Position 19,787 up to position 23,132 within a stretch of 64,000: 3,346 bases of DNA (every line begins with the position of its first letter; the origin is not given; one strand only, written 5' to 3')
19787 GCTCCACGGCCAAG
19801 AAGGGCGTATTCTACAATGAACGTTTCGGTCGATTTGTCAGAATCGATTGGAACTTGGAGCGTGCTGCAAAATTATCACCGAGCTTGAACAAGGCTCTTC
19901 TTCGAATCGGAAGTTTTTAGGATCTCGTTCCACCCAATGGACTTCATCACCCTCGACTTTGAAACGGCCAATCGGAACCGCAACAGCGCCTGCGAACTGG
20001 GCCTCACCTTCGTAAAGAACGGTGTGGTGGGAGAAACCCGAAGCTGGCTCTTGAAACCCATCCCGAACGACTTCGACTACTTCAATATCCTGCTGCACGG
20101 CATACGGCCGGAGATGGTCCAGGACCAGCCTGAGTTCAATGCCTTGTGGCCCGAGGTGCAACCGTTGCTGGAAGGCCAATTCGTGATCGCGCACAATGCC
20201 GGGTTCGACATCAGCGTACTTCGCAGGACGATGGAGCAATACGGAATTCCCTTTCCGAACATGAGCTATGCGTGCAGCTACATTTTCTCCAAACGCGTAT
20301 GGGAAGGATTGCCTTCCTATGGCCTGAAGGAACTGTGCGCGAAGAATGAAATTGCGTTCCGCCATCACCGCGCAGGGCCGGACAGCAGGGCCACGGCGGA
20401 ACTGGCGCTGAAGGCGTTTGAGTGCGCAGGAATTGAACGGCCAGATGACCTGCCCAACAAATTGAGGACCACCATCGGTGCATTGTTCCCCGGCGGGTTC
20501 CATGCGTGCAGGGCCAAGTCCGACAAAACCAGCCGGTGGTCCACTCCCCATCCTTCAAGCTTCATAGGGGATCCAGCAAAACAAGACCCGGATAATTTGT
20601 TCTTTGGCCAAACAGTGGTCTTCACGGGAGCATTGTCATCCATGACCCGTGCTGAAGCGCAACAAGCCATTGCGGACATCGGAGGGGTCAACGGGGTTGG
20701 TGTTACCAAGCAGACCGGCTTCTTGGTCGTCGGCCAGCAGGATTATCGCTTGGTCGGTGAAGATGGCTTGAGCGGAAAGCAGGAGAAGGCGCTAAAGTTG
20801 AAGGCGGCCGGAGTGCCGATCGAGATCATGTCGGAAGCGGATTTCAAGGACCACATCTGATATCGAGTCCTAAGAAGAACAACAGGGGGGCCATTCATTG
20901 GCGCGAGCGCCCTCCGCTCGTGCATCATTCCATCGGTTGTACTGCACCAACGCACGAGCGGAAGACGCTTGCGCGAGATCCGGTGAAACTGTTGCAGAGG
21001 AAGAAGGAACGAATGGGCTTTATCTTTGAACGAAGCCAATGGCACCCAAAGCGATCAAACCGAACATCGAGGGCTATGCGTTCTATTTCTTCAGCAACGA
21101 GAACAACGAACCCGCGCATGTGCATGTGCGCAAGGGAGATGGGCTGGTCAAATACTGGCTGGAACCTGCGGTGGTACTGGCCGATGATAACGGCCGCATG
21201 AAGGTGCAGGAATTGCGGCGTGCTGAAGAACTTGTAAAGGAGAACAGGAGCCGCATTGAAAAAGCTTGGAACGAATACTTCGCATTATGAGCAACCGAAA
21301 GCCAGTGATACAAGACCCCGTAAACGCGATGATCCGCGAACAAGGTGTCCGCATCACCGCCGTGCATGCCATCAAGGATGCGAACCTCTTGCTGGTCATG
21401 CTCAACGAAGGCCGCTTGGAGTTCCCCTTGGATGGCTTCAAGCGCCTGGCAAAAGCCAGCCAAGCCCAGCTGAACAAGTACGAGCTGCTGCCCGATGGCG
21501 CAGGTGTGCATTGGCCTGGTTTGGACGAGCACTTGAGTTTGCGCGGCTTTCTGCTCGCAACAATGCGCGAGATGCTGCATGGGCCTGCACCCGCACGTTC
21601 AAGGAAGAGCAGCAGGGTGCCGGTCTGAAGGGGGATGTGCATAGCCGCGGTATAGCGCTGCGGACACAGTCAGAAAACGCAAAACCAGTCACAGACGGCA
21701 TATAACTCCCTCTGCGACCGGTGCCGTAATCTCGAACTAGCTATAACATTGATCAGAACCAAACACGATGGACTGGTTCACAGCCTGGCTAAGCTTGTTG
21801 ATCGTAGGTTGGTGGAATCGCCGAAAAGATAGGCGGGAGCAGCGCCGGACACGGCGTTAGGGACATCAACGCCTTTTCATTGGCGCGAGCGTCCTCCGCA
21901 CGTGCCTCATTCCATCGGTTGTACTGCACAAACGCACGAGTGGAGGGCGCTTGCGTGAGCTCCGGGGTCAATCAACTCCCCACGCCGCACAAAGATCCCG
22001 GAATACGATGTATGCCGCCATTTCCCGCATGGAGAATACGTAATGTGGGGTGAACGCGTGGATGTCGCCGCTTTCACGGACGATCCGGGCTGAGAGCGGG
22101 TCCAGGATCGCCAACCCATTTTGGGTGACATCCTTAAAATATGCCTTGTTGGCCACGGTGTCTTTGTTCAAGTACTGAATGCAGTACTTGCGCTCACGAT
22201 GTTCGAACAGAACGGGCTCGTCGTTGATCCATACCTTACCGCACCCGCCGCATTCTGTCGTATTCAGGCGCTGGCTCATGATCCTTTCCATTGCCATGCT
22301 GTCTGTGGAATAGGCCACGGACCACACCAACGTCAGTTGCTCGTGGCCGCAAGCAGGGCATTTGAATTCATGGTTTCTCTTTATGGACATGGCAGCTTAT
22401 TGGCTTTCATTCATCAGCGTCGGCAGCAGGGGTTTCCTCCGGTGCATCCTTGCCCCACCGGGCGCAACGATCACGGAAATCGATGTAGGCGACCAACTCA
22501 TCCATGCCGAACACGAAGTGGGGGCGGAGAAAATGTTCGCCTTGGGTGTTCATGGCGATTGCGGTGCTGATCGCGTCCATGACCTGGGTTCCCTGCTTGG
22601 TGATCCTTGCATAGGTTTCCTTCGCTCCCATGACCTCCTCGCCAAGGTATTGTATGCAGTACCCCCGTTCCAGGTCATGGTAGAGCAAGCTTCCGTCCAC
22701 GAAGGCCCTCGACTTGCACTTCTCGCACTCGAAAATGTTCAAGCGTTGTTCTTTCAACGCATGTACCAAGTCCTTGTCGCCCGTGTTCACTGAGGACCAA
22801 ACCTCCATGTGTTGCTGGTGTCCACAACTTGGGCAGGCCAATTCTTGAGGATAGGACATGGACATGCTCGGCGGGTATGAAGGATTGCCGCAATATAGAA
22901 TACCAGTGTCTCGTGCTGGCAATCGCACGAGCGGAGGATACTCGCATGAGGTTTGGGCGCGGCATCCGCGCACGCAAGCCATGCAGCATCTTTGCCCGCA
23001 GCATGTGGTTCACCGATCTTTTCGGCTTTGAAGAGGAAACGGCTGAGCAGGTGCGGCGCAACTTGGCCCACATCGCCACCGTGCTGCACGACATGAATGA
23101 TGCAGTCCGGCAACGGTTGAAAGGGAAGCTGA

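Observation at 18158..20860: ABC-ATPase + Toprim-like pair followed by a DEDDh-exonuclease-BRCT fusion: possible three-gene OLD/PARIS/AbiL-like anti-phage module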

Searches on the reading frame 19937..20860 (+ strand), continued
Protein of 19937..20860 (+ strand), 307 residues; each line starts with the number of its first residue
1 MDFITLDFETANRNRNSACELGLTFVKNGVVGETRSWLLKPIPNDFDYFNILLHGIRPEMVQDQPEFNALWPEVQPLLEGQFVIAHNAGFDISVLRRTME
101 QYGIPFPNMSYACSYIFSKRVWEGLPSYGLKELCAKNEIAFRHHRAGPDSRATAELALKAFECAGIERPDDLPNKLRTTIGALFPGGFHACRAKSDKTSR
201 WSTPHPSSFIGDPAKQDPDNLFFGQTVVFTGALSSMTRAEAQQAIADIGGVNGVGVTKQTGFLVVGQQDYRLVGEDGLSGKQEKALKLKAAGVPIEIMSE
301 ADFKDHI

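Call 69: search_protein_families(library=pfam, proteins=[L100:7042-7539:+, L117:8009-8494:+, L115:8473-9093:+, L117:9119-12847:+, L104:5452-5973:+, L110:2513-3385:+, L112:2149-2616:+, L104:7535-7888:+], max_evalue=0.001)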
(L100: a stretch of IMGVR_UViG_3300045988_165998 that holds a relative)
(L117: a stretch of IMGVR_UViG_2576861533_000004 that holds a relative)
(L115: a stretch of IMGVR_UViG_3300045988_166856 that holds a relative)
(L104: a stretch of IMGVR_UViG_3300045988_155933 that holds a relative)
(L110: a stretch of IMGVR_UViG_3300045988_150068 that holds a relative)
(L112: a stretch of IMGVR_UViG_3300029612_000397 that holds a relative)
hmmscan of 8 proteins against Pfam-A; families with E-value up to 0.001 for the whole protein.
L100:7042-7539:+ (165 aa): 0 families

L117:8009-8494:+ (161 aa): 0 families

L115:8473-9093:+ (206 aa): 0 families

L117:9119-12847:+ (1242 aa): 1 family
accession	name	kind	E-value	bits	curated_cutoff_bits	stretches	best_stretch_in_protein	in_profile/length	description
PF10145.14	PhageMin_Tail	-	5.1e-22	79.2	33.2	1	212-390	4-179/201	Phage-related minor tail protein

L104:5452-5973:+ (173 aa): 0 families

L110:2513-3385:+ (290 aa): 0 families

L112:2149-2616:+ (155 aa): 0 families

L104:7535-7888:+ (117 aa): 0 families

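Call 70: search_protein_families(library=phrogs, proteins=[window:19937-20857:+, L100:7042-7539:+, L117:8009-8494:+, L115:8473-9093:+, L117:9119-12847:+, L104:5452-5973:+, L110:2513-3385:+], max_evalue=0.00001)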
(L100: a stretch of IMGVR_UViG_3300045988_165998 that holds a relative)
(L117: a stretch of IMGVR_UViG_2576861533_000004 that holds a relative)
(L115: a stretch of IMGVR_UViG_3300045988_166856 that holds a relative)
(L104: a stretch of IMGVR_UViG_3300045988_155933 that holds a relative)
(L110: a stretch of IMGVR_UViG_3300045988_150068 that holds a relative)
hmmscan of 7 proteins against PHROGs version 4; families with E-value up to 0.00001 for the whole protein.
window:19937-20857:+ (307 aa): 4 families
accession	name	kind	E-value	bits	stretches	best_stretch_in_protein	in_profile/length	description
phrog_192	-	DNA, RNA and nucleotide metabolism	4e-36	126.2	1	1-303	106-360/397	DNA polymerase exonuclease subunit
phrog_3989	-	unknown function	1.7e-10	41.6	1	214-306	199-291/296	-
phrog_17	-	DNA, RNA and nucleotide metabolism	5.3e-06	25.6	1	1-136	670-784/1445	DNA polymerase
phrog_14632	-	DNA, RNA and nucleotide metabolism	1e-05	25.5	0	53-159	135-241/380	DNA polymerase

L100:7042-7539:+ (165 aa): 0 families

L117:8009-8494:+ (161 aa): 0 families

L115:8473-9093:+ (206 aa): 0 families

L117:9119-12847:+ (1242 aa): 11 families
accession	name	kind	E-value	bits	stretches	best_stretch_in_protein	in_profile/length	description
phrog_28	-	tail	1.6e-34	120.7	1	51-968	144-1032/1228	tail length tape measure protein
phrog_1272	-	tail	3e-29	102.4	1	2-582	72-703/1606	tail length tape measure protein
phrog_9696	-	tail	2.9e-28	99.2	1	110-471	18-376/1415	tail length tape measure protein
phrog_991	-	tail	4.6e-27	95.1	1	18-568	140-684/1966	tail length tape measure protein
phrog_4704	-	tail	4e-20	73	1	19-496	65-546/625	tail length tape measure protein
phrog_1533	-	tail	1.9e-15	56.5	1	24-1088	105-1031/1688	tail length tape measure protein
phrog_5218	-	unknown function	2.9e-15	56.5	1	19-361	63-404/1599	-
phrog_167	-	tail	2.1e-13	50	1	17-525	128-601/1555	tail length tape measure protein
phrog_1293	-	tail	3.8e-12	45.8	1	254-484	255-510/1424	tail length tape measure protein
phrog_25337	-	tail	4.1e-10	38.9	0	493-943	571-1007/1456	tail length tape measure protein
phrog_14441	-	tail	6.3e-06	27.1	1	181-348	82-238/241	tail length tape measure protein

L104:5452-5973:+ (173 aa): 0 families

L110:2513-3385:+ (290 aa): 0 families

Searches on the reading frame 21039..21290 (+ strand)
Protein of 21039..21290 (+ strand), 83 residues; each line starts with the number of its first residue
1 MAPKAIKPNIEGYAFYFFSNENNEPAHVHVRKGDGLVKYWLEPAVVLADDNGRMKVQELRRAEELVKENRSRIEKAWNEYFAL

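Call 3: search_protein_families(library=pfam, proteins=[window:21039-21290:+], max_evalue=0.01)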
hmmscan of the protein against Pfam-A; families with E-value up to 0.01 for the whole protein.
window:21039-21290:+ (83 aa): 1 family
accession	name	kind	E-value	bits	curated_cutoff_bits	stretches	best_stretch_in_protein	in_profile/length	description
PF13711.11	DUF4160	-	6.2e-16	58.8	23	1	12-78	1-65/65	Domain of unknown function (DUF4160)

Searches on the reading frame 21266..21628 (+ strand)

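Call 3: search_protein_families(library=pfam, proteins=[window:21266-21628:+], max_evalue=0.01)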
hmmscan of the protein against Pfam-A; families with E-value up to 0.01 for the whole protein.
window:21266-21628:+ (120 aa): 1 family
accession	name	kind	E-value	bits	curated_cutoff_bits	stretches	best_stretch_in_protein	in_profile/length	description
PF10387.14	DUF2442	-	2.7e-13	50.4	23.9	1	30-96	1-67/72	Protein of unknown function (DUF2442)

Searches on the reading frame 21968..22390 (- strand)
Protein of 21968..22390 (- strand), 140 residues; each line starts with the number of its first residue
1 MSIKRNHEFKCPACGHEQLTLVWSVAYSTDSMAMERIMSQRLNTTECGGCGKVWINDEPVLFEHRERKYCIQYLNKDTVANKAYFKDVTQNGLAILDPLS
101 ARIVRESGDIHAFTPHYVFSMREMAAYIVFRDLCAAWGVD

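Call 3: search_protein_families(library=pfam, proteins=[window:21968-22390:-], max_evalue=0.01)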
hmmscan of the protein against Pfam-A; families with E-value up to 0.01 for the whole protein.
window:21968-22390:- (140 aa): 1 family
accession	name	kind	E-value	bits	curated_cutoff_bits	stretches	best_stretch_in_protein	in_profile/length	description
PF14353.12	CpXC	-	8.4e-10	39.1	25.4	1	10-97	2-77/121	CpXC protein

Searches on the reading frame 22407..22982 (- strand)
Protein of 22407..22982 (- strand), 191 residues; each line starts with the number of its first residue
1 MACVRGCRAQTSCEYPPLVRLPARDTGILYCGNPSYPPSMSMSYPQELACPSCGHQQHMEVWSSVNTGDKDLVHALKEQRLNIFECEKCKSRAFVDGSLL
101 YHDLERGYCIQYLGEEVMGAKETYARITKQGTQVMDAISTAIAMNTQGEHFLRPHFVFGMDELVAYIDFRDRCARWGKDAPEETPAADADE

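Call 3: search_protein_families(library=pfam, proteins=[window:22407-22982:-], max_evalue=0.01)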
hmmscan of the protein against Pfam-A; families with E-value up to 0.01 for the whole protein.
window:22407-22982:- (191 aa): 2 families
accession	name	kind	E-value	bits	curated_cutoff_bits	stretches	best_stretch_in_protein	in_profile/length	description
PF14353.12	CpXC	-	1.6e-14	54.3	25.4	1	49-122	2-76/121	CpXC protein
PF12760.12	Zn_ribbon_IS1595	-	0.005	17.2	25.4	0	42-90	13-44/46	Transposase zinc-ribbon domain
